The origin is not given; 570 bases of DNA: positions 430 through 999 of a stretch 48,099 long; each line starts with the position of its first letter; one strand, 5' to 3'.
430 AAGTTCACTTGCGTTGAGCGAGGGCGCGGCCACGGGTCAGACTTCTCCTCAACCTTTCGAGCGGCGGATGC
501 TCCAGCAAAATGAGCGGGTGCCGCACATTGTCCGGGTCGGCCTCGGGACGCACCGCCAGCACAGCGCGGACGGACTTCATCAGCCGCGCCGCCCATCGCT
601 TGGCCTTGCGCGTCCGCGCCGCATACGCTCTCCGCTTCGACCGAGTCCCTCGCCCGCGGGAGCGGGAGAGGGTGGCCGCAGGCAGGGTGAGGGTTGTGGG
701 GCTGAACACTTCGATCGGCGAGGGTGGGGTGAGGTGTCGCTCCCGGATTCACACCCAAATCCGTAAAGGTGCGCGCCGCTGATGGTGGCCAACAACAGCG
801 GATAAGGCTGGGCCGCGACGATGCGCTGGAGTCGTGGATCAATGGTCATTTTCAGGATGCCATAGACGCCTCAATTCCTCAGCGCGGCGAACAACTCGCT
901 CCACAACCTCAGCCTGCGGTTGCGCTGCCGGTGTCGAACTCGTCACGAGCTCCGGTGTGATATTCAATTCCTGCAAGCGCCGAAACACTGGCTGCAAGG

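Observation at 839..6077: Hhe-like giant helicase-nuclease sits in a four-gene co-directional cassette with paralogous micro-ORFs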

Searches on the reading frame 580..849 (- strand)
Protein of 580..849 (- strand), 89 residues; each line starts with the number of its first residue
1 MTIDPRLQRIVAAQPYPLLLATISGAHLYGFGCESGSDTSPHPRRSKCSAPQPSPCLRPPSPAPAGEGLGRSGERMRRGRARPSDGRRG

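Call 3: search_protein_families(library=pfam, proteins=[window:580-849:-], max_evalue=0.01)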
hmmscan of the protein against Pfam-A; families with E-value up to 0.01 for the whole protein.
window:580-849:- (89 aa): 1 family
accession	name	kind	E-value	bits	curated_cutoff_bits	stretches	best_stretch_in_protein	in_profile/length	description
PF10127.15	RlaP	-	0.0021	18.2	23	1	3-37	5-38/249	RNA repair pathway DNA polymerase beta family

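Call 4: search_protein_families(library=padloc, proteins=[window:580-849:-], max_evalue=0.01)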
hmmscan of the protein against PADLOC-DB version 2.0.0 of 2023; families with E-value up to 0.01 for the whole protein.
window:580-849:- (89 aa): 0 families
